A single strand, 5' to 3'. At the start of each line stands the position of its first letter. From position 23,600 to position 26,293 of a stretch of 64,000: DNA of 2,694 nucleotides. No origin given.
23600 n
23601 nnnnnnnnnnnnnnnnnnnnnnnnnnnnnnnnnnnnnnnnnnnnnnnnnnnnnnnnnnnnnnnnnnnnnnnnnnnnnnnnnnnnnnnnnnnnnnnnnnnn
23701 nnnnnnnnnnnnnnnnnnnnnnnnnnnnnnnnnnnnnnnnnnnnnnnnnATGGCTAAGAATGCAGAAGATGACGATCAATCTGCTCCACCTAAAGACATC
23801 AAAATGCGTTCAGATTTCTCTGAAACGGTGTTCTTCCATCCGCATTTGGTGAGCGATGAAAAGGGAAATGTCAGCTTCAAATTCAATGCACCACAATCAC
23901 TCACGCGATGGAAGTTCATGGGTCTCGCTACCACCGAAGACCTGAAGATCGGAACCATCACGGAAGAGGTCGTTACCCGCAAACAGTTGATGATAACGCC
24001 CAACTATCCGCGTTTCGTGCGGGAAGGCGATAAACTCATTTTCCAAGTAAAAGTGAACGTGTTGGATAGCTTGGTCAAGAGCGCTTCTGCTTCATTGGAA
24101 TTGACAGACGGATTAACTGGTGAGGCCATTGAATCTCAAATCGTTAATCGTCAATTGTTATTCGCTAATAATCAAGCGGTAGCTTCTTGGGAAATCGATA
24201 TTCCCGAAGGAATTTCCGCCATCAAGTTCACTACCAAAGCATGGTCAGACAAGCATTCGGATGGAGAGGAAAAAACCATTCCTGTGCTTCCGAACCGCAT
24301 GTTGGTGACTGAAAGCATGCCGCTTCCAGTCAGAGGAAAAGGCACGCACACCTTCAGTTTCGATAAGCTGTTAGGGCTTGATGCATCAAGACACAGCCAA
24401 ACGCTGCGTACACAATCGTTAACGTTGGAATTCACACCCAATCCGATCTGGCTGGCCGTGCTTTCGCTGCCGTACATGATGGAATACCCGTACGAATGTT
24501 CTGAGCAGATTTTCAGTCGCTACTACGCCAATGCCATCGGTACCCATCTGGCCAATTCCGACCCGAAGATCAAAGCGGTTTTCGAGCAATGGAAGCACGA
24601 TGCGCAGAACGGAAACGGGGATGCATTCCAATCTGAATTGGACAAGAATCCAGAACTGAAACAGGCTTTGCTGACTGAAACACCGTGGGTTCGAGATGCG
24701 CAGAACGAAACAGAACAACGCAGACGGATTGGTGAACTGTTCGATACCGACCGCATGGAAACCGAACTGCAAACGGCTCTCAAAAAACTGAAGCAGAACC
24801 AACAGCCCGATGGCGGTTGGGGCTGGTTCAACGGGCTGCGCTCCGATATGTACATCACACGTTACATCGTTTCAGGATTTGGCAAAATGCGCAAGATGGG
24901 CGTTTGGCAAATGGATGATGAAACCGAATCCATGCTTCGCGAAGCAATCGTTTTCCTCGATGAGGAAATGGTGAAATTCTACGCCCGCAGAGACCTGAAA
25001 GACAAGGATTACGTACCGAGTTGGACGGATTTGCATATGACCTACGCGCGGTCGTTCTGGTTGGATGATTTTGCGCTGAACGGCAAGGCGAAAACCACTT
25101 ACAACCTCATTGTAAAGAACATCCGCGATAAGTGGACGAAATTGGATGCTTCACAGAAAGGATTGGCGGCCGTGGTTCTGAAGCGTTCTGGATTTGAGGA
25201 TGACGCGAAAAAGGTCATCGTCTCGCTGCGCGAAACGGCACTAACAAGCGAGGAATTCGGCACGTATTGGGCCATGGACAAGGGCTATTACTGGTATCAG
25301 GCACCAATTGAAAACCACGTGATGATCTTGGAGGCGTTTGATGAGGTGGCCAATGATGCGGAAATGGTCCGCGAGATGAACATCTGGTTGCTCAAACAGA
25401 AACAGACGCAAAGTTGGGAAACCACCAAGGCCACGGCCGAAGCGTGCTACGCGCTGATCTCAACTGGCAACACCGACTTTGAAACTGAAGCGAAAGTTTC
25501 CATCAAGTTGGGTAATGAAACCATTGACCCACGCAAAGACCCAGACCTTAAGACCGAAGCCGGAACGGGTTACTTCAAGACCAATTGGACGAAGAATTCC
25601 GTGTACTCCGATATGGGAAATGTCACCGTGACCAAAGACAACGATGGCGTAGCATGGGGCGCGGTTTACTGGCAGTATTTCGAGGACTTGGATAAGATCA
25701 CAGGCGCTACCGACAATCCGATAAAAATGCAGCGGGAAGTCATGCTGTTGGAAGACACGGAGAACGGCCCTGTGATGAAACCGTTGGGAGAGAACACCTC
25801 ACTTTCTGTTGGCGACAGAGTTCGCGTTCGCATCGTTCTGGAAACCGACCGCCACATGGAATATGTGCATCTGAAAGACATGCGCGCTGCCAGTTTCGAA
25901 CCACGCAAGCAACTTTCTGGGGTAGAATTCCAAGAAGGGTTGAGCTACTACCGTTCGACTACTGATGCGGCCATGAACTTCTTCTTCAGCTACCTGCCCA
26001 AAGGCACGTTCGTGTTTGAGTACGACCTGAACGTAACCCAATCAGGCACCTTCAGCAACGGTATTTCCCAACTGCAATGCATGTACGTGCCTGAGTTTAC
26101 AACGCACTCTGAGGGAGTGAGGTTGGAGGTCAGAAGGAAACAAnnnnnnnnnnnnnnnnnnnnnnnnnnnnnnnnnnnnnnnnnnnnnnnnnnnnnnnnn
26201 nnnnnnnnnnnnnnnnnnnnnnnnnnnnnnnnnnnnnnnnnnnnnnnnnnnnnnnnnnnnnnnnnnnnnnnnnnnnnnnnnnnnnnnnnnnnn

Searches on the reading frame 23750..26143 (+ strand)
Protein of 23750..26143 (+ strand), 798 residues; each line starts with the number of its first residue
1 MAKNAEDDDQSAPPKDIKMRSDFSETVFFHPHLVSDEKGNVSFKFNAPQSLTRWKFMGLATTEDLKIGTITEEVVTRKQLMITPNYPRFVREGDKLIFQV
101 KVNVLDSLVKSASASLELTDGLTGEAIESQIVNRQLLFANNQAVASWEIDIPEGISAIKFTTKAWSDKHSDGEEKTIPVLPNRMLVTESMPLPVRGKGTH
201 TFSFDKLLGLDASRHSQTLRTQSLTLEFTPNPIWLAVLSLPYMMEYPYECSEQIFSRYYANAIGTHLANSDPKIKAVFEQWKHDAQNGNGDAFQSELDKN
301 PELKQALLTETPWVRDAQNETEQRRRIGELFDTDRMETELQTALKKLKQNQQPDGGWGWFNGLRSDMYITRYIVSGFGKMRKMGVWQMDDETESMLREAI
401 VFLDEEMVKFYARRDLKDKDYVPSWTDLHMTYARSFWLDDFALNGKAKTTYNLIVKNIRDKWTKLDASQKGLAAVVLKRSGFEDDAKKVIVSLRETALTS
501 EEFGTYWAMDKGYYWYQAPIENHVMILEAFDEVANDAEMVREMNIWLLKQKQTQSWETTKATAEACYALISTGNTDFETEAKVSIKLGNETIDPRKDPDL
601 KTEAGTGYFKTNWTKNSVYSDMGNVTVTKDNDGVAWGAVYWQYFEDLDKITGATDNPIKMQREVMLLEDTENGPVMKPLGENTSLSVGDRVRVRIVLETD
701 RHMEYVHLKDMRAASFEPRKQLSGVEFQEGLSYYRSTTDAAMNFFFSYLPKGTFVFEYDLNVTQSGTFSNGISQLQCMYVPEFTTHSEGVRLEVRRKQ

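Call 113: search_protein_families(library=pfam, proteins=[window:23750-26143:+], max_evalue=0.00001)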
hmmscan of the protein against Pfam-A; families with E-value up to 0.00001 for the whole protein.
window:23750-26143:+ (798 aa): 2 families
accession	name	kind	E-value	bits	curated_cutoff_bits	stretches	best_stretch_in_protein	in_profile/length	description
PF17973.7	bMG10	-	4.5e-30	105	26.2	1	660-782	4-131/131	Bacterial Alpha-2-macroglobulin MG10 domain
PF00207.28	A2M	-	2.7e-19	69.2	21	1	26-109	1-83/92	Alpha-2-macroglobulin family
